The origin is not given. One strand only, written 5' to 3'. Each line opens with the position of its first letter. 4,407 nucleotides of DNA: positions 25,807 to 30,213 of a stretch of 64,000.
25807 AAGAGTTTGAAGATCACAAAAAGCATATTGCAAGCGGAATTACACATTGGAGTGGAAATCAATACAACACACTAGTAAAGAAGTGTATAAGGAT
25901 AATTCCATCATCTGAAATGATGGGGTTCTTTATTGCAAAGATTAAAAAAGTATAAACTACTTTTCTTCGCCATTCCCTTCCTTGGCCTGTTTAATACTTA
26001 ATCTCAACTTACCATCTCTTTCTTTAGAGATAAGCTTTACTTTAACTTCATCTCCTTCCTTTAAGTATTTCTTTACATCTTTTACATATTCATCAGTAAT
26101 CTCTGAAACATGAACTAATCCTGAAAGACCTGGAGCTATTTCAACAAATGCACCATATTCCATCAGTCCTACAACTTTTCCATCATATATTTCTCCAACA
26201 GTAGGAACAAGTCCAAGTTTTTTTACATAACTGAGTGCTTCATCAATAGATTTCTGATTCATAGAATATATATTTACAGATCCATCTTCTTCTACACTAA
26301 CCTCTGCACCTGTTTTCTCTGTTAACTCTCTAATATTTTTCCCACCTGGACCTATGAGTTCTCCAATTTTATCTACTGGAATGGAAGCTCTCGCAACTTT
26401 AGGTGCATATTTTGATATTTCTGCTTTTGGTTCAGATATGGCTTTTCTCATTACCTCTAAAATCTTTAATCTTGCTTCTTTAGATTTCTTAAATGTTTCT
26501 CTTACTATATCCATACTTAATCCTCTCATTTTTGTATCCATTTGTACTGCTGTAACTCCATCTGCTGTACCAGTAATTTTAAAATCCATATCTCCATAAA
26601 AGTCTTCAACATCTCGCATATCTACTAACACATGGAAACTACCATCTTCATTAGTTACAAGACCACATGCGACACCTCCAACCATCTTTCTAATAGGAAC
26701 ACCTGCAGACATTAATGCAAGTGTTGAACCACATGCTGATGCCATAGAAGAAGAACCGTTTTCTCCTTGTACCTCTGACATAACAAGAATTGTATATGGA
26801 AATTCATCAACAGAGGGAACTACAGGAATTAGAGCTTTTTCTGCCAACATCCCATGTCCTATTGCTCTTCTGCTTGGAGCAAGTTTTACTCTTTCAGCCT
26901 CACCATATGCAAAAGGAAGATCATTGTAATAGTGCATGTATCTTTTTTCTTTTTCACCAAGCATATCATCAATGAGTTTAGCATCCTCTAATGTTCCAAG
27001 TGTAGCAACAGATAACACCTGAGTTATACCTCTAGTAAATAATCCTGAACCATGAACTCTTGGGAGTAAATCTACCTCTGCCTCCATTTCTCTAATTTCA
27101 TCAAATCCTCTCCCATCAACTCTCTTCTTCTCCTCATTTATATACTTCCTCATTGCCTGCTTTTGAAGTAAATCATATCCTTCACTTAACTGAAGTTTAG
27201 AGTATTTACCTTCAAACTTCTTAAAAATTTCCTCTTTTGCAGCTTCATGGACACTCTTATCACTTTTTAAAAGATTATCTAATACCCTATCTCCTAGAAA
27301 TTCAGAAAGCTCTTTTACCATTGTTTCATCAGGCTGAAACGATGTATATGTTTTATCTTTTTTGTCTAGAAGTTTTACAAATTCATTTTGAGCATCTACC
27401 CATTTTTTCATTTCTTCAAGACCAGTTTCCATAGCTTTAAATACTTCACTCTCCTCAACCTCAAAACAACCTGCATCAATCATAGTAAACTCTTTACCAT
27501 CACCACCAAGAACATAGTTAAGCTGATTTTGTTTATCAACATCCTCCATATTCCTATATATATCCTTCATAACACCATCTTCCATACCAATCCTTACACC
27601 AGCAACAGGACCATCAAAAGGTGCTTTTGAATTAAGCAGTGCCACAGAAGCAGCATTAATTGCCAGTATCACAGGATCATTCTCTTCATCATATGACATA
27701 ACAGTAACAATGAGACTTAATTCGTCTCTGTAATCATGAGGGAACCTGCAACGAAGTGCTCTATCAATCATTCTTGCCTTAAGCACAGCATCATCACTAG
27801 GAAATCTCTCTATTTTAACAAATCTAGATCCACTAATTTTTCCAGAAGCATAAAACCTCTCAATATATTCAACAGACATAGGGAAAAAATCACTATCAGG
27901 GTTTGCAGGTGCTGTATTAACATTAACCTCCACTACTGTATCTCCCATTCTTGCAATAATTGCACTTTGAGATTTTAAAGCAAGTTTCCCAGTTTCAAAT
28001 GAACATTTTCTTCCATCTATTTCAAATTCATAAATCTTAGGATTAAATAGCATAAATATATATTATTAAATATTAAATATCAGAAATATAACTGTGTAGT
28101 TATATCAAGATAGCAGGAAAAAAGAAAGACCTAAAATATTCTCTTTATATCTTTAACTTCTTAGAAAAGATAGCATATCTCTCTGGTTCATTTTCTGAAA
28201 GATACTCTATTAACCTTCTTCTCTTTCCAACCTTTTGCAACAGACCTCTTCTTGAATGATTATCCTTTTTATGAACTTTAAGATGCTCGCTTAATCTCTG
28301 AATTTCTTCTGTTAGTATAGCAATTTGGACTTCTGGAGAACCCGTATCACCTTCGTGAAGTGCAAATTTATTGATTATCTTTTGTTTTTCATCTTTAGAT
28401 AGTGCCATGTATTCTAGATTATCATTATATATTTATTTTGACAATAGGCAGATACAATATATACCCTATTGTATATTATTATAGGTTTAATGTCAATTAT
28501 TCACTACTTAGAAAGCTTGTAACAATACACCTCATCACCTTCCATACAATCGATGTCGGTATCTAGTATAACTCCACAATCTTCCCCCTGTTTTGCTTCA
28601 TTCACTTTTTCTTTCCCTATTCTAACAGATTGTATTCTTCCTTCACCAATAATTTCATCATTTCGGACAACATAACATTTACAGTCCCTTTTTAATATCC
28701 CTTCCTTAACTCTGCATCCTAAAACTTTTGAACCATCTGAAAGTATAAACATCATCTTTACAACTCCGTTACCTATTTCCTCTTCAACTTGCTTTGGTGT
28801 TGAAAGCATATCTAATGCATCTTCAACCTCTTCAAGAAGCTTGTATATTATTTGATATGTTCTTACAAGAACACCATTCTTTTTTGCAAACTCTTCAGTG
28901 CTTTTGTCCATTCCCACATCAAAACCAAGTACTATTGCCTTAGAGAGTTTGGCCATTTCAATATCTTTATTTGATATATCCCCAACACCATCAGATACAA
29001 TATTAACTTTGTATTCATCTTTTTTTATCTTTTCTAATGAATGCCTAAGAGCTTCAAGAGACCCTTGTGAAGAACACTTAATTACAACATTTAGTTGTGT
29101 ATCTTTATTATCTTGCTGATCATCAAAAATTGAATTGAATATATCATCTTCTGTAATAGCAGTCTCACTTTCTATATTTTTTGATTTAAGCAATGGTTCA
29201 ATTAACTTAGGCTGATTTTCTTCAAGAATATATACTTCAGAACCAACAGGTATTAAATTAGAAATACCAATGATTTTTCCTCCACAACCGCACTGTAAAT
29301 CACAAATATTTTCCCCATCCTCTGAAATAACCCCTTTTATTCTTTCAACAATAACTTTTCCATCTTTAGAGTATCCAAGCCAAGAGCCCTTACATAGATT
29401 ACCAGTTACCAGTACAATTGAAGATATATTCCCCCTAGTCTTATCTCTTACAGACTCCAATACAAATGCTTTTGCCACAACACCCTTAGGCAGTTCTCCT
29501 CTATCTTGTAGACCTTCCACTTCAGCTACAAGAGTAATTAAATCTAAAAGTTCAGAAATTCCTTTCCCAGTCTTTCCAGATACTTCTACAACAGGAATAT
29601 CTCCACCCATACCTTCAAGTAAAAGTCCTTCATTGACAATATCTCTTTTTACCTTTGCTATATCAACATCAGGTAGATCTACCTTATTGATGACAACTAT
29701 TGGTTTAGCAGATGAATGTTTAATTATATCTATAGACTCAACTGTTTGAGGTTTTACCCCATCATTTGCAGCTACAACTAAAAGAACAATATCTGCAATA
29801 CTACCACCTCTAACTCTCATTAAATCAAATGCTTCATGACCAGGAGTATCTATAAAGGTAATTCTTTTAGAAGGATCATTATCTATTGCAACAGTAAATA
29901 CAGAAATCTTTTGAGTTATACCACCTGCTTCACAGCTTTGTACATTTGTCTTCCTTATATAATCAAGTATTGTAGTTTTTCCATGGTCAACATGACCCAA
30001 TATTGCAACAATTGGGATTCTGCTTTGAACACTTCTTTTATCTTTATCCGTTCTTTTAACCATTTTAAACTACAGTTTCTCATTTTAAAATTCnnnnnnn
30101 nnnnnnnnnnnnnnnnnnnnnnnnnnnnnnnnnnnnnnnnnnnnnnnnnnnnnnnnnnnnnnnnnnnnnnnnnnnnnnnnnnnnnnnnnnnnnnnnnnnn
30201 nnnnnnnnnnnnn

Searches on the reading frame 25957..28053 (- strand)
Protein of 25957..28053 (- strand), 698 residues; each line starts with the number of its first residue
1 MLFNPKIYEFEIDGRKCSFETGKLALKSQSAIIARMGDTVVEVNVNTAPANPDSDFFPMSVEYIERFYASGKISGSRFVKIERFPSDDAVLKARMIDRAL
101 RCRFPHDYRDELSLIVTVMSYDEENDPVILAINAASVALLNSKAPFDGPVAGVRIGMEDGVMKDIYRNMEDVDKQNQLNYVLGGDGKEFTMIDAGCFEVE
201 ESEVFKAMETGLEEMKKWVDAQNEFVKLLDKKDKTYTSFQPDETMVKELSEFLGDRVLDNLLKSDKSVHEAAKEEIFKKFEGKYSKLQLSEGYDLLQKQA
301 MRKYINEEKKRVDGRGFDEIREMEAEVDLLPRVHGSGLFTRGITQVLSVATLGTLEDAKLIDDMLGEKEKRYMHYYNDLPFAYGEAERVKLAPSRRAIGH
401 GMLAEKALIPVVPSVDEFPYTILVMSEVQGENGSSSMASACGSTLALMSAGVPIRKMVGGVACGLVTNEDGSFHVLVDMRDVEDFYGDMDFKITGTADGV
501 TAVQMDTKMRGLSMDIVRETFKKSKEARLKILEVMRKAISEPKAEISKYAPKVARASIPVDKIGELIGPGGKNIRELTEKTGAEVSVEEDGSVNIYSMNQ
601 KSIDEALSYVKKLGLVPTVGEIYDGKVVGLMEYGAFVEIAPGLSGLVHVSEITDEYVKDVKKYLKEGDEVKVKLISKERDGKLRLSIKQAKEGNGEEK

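Call 5: search_protein_families(library=ncbifam, proteins=[window:25957-28053:-], max_evalue=0.1)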
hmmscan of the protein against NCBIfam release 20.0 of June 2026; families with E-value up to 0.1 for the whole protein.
window:25957-28053:- (698 aa): 43 families (the best 25 are shown)
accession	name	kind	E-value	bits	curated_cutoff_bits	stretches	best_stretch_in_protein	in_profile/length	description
NF008805.1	PRK11824.1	equivalog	3.1e-227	756.2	471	1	9-689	3-682/683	polyribonucleotide nucleotidyltransferase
TIGR03591.1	polynuc_phos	equivalog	3.1e-225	749.7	525.05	1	12-689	2-688/689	polyribonucleotide nucleotidyltransferase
TIGR02696.1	pppGpp_PNP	exception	1.7e-160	535.8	1106.75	1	15-685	17-718/720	guanosine pentaphosphate synthetase I/polyribonucleotide nucleotidyltransferase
TIGR02065.1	ECX1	equivalog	1.1e-28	100.2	318.7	1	304-540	2-227/230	exosome complex exonuclease Rrp41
NF004473.0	PRK05807.1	equivalog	5.1e-25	88.4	178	1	618-694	4-79/136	S1 domain-containing RNA-binding protein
NF006363.0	PRK08582.1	equivalog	7.7e-24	84.4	171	1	619-694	5-80/140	S1 domain-containing RNA-binding protein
NF005973.0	PRK08059.1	equivalog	9.1e-23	80.7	148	1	618-694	6-83/123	S1 domain-containing post-transcriptional regulator GSP13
NF040579.1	S1_dom_CvfD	subfamily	6.6e-21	74.7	117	1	619-694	3-79/113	CvfD/Ygs/GSP13 family RNA-binding post-transcriptional regulator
NF005208.0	PRK06676.1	equivalog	2e-19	69.9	368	1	619-696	278-356/391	30S ribosomal protein S1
NF000907.0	PRK00087.1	equivalog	2.7e-18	65.5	624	1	619-694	563-639/671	bifunctional 4-hydroxy-3-methylbut-2-enyl diphosphate reductase/30S ribosomal protein S1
NF040578.1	S1_dom_Ygs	exception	8.3e-17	61.4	175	1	620-691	8-79/122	S1 domain-containing post-transcriptional regulator Ygs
NF010379.0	PRK13806.1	equivalog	9.3e-16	57.5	648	1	619-692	202-280/491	30S ribosomal protein S1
NF004952.0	PRK06299.1-2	equivalog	9.5e-16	57.2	524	1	619-692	303-378/580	30S ribosomal protein S1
NF004953.0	PRK06299.1-3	equivalog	1.5e-15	56.5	720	1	618-692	297-373/580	30S ribosomal protein S1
TIGR00717.1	rpsA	equivalog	5.2e-14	51.7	577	1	619-692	272-347/516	30S ribosomal protein S1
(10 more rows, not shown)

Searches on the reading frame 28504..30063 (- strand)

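Call 5: search_protein_families(library=ncbifam, proteins=[window:28504-30063:-], max_evalue=0.1)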
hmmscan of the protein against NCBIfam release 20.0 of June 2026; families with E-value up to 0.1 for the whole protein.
window:28504-30063:- (519 aa): 48 families (the best 25 are shown)
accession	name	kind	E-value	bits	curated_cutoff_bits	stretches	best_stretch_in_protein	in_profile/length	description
TIGR00487.1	IF-2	equivalog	5e-129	431.7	424.4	1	4-517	74-579/587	translation initiation factor IF-2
NF003078.0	PRK04004.1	equivalog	4.7e-60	203.8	468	2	9-129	4-139/598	translation initiation factor IF-2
TIGR00491.2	aIF-2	equivalog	2.1e-50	171.8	554.75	2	15-130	3-133/591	translation initiation factor IF-2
NF011418.0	PRK14845.1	equivalog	1.9e-42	145.2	756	3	30-130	475-590/1049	translation initiation factor IF-2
TIGR00475.1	selB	equivalog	6.2e-27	94.5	242.25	1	18-203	2-188/581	selenocysteine-specific translation elongation factor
TIGR00231.1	small_GTP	domain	1.3e-22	80.3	42.5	1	18-176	5-162/164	GTP-binding protein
TIGR01393.1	lepA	equivalog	2.3e-20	72.5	533.9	1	19-265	6-258/595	translation elongation factor 4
NF009381.0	PRK12740.1-5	subfamily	1.3e-15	56.9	583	2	19-142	36-150/692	elongation factor G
TIGR03680.1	eif2g_arch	equivalog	2e-15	56.9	514.5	1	57-181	72-197/407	translation initiation factor IF-2 subunit gamma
TIGR01394.1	TypA_BipA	equivalog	2.6e-15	55.7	757.3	1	19-270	4-275/594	translational GTPase TypA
NF003077.0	PRK04000.1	equivalog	6e-15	55.3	315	2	61-181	80-201/412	translation initiation factor IF-2 subunit gamma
NF008969.0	PRK12317.1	subfamily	9.8e-15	54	502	2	64-171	83-196/426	elongation factor 1-alpha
NF009373.0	PRK12736.1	subfamily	5.7e-12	45.1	452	1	19-165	15-177/394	elongation factor Tu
NF007583.0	PRK10218.1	equivalog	6e-12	44.4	1260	1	18-136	7-138/607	ribosome-dependent GTPase TypA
NF009372.0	PRK12735.1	subfamily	1.9e-11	43.4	479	1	19-201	15-214/396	elongation factor Tu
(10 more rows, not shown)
